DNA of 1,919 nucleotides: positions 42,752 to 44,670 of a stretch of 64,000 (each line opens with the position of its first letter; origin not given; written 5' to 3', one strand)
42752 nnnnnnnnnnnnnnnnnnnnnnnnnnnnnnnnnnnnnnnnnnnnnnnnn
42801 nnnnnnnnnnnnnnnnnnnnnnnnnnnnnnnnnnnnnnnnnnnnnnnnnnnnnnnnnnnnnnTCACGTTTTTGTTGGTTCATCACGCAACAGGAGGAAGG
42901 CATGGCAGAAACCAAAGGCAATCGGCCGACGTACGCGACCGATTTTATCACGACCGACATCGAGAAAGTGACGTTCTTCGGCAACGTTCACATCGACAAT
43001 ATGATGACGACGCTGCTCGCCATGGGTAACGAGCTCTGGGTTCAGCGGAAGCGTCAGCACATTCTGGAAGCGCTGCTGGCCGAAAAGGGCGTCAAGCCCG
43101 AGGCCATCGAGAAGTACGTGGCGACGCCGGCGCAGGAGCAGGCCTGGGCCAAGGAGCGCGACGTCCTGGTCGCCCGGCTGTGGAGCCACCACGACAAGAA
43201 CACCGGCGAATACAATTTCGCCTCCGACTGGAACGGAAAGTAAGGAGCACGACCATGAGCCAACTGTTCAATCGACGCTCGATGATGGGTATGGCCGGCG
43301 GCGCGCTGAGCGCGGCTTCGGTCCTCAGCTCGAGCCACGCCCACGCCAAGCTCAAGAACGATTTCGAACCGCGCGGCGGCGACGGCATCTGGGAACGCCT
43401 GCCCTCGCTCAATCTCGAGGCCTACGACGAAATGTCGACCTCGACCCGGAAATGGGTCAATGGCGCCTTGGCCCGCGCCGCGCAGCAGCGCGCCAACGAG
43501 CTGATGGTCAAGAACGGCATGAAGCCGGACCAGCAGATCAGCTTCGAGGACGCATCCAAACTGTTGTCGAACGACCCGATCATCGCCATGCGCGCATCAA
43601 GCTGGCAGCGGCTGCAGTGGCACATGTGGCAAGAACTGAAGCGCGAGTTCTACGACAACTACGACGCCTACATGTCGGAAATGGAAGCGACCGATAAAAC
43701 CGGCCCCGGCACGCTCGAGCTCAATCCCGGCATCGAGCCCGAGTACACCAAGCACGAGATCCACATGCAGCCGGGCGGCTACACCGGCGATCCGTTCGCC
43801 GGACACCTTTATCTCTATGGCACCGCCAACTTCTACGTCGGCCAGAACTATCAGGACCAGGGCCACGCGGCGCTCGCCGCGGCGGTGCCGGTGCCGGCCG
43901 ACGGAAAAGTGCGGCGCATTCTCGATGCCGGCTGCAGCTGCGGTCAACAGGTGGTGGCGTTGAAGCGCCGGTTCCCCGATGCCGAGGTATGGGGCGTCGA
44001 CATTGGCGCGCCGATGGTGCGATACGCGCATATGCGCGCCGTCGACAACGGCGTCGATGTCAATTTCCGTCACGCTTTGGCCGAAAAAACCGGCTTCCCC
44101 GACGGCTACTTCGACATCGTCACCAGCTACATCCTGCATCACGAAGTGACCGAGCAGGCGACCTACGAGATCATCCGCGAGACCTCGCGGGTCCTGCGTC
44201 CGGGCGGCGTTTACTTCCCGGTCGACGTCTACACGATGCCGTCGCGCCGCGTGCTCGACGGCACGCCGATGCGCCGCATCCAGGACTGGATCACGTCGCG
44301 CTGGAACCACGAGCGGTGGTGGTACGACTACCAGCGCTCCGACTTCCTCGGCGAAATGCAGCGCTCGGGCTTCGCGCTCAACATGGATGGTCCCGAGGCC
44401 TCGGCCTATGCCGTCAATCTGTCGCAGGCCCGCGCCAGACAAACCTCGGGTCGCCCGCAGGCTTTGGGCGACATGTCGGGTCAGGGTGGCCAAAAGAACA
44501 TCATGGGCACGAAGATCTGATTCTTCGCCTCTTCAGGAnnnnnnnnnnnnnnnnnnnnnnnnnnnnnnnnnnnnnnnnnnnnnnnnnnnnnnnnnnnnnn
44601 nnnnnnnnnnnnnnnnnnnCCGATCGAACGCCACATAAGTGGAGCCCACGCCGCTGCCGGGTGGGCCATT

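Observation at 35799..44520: Seven-gene co-directional cluster built from catalytically non-canonical versions of common folds: candidate undescribed system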

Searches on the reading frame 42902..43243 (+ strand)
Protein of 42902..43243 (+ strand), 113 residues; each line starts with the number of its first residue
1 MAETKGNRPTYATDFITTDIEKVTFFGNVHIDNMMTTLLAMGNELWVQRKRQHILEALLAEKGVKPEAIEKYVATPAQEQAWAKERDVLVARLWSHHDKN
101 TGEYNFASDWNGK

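Call 7: search_protein_families(library=pfam, proteins=[window:42902-43243:+], max_evalue=0.01)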
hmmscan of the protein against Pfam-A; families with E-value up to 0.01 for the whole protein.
window:42902-43243:+ (113 aa): 0 families

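Call 8: search_protein_families(library=ncbifam, proteins=[window:42902-43243:+], max_evalue=0.01)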
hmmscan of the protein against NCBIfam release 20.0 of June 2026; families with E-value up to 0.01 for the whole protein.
window:42902-43243:+ (113 aa): 0 families

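Call 77: find_related_loci(query=A5, collection=metagenome_contigs, flank=3000)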
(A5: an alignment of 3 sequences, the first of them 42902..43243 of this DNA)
Query A5 (113 aa) in metagenome_contigs; peptide patterns used: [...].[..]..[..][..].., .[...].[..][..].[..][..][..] (x = any residue, [..] = any of these).
251 stretches matched a pattern; 17 encode a relative of the query (tblastn E <= 1e-3); 17 distinct loci.
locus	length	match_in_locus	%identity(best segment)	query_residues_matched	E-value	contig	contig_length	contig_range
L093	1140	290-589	46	1-100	3e-31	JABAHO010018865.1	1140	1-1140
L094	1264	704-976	47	5-95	1e-27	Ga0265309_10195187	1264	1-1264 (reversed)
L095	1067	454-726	49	1-90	1e-27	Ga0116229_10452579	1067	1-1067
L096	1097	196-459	45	3-90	2e-27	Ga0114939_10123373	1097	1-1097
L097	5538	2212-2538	43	1-108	2e-26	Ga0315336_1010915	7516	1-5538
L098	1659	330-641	44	1-103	3e-25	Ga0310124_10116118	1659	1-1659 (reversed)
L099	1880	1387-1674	44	1-95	6e-25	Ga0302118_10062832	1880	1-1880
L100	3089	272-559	44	1-95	6e-25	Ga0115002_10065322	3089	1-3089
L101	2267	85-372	44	1-95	1e-24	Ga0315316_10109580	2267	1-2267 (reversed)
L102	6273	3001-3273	45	1-90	5e-24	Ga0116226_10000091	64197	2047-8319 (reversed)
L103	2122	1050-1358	41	1-102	6e-24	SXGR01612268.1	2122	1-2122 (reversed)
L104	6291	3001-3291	40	1-96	2e-23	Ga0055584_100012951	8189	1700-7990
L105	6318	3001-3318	39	7-111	6e-23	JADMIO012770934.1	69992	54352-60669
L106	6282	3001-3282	40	10-102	6e-21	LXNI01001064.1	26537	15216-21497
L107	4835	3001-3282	40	10-102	6e-21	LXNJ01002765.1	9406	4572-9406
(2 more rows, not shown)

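Call 88: search_protein_families(library=pfam, proteins=[window:42902-43243:+, L097:2212-2538:+, L102:3001-3273:+, L104:3001-3291:+, L105:3001-3318:+, L106:3001-3282:+, L098:330-641:+], max_evalue=5)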
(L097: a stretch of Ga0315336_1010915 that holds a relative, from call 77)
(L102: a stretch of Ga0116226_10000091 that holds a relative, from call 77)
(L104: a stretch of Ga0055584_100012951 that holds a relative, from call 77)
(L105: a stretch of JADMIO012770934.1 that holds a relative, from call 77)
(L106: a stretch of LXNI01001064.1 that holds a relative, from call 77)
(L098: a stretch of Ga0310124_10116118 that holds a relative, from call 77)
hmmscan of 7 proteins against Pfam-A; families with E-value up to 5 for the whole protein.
window:42902-43243:+ (113 aa): 5 families
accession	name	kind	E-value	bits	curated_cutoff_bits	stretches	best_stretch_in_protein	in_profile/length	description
PF08861.15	DUF1828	-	0.078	13.7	22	1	35-84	32-81/91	Domain of unknown function DUF1828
PF20306.3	Sp-DndD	-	0.089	13.4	27.2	1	53-75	4-26/51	Small protein found in certain Dnd DNA modification systems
PF12008.13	EcoR124_C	-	0.12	12.4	23.1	1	46-100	184-238/260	Type I restriction and modification enzyme - subunit R C terminal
PF18949.5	DUF5693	-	0.14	11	29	1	25-105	163-245/609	Family of unknown function (DUF5693)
PF07216.17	LcrG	-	0.19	12.1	24.1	1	50-89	21-60/91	LcrG protein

L097:2212-2538:+ (109 aa): 1 family
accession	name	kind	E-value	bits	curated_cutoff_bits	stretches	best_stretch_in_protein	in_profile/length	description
PF05812.17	Herpes_BLRF2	-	0.13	12.8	25.8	1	55-104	11-58/119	Herpesvirus BLRF2 protein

L102:3001-3273:+ (91 aa): 2 families
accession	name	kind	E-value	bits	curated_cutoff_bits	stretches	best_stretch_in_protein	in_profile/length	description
PF01416.25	PseudoU_synth_1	-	0.054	14.4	23.3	1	26-72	49-94/108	tRNA pseudouridine synthase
PF12134.13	PRP8_domainIV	-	0.055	13.5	25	1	6-81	30-100/230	PRP8 domain IV core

L104:3001-3291:+ (97 aa): 1 family
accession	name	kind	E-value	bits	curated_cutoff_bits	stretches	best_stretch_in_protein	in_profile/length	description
PF17634.7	GP67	-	0.037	14.9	27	1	44-87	18-62/80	Gene product 67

L105:3001-3318:+ (106 aa): 0 families

L106:3001-3282:+ (94 aa): 0 families

L098:330-641:+ (104 aa): 0 families

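Call 94: search_protein_representatives(protein=window:42902-43243:+)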
Query: 113 residues. Proteins with E-value up to 0.001 (for the whole library): 151; up to 1e-10: 46; up to 1e-30: 0. The best 150 are listed.
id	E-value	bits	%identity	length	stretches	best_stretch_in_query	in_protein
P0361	1.3e-26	109.0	46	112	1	1-112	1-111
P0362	4.6e-20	88.0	43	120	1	1-97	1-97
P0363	3.3e-18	82.0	44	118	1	5-90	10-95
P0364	2.2e-17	79.4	41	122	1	2-95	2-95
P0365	2.6e-17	79.1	36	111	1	1-99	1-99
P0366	5.2e-17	78.1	45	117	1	6-90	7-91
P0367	1.4e-16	76.8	41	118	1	7-103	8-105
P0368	2.9e-16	75.7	38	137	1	5-108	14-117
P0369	2.9e-16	75.7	38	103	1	9-99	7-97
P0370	4.1e-16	75.2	36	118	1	1-104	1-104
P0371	4.9e-16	75.0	38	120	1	2-98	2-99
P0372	6.0e-16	74.7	41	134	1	4-107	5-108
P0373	1.0e-15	74.0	38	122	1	6-102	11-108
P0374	1.1e-15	73.9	39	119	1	1-103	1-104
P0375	1.6e-15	73.4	41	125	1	3-94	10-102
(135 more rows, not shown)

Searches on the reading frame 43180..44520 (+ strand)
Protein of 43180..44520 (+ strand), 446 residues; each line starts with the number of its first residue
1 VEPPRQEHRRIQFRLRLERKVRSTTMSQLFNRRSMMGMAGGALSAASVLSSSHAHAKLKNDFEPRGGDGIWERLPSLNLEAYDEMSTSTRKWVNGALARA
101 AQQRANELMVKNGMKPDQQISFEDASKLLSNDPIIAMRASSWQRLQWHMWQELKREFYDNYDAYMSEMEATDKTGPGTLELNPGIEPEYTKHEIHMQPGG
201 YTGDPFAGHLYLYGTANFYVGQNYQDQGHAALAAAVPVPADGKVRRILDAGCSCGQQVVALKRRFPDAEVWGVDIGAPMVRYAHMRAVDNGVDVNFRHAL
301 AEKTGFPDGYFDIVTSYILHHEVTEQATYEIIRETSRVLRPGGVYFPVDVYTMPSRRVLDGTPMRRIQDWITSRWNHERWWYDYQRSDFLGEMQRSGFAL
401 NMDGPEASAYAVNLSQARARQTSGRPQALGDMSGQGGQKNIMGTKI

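Call 7: search_protein_families(library=pfam, proteins=[window:43180-44520:+], max_evalue=0.01)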
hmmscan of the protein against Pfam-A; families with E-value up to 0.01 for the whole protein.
window:43180-44520:+ (446 aa): 7 families
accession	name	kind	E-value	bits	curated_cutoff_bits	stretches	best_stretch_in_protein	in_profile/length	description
PF13649.12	Methyltransf_25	-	2.9e-21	76.4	27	1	247-343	1-97/97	Methyltransferase domain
PF08241.18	Methyltransf_11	-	5e-19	69.2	21.2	1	248-345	1-93/95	Methyltransferase domain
PF13847.12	Methyltransf_31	-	2.1e-12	47.4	27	1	246-351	6-113/145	Methyltransferase domain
PF08242.18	Methyltransf_12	-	1.6e-09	38.8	30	1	248-344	1-97/98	Methyltransferase domain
PF01209.24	Ubie_methyltran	-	7.4e-08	32.5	20.1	1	244-346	48-150/233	ubiE/COQ5 methyltransferase family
PF05175.20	MTS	-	2e-07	31.2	23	1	224-359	15-150/170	Methyltransferase small domain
PF13489.12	Methyltransf_23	-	1.5e-05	25.2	27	1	239-399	18-160/164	Methyltransferase domain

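Call 8: search_protein_families(library=ncbifam, proteins=[window:43180-44520:+], max_evalue=0.01)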
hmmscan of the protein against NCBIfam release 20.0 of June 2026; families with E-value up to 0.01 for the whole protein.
window:43180-44520:+ (446 aa): 32 families (the best 25 are shown)
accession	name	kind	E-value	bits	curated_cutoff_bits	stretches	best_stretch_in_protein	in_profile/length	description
NF043040.1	corrin_prot_MT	hypoth_equivalog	3e-11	43.2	180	1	243-346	41-146/216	corrinoid protein-associated methyltransferase CpaM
NF041537.1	ArsM_AhpD_UU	exception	1.1e-10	40.9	510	1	245-372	78-202/345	arsenite methyltransferase/AhpD domain selenoprotein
NF045667.1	MTase_DVU1556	equivalog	8.6e-10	38.4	155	1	245-357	24-129/213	DVU_1556 family methyltransferase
NF001240.0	PRK00216.1-1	equivalog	1.2e-09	37.6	378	1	245-346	65-167/251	bifunctional demethylmenaquinone methyltransferase/2-methoxy-6-polyprenyl-1,4-benzoquinol methylase UbiE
TIGR01934.1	MenG_MenH_UbiE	subfamily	3.6e-09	36.2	158.35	1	243-350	39-144/223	ubiquinone/menaquinone biosynthesis methyltransferase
NF047649.1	MTase_UXPK_star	exception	6.4e-09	35.2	460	1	246-350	80-184/283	methyltransferase/UXPK-star double selenoprotein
NF041536.1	ArsM_DUF2284_UU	exception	8.2e-09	34.3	575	1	245-353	78-186/459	arsenite methyltransferase/DUF2284 domain selenoprotein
NF010703.0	PRK14103.1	equivalog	2.4e-07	30.4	320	1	241-292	27-78/256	trans-aconitate 2-methyltransferase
NF038261.1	rhodoquin_RquA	equivalog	3.7e-07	30.1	175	1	245-356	51-161/218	rhodoquinone biosynthesis methyltransferase RquA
NF045825.1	FAmtase_mtf2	equivalog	9.3e-07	28.3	400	1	239-350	54-161/248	fatty-acid O-methyltransferase Mtf2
TIGR02072.1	BioC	equivalog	9.7e-07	28.8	184.95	1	243-344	34-129/244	malonyl-ACP O-methyltransferase BioC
NF040539.1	AST_met_ArsM_2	exception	1.1e-06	28.8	240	1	243-349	56-165/262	putative arsinothricin biosynthesis methyltransferase ArsM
NF008823.0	PRK11873.1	subfamily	1.6e-06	27.8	263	1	246-349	80-183/272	arsenite methyltransferase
NF045649.1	2X_seleno_MduS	exception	4.7e-06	25.8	380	1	242-344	40-144/338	methyltransferase domain-containing selenoprotein MduS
TIGR03534.1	RF_mod_PrmC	equivalog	6.8e-06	25.7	199.1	1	240-316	85-162/253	peptide chain release factor N(5)-glutamine methyltransferase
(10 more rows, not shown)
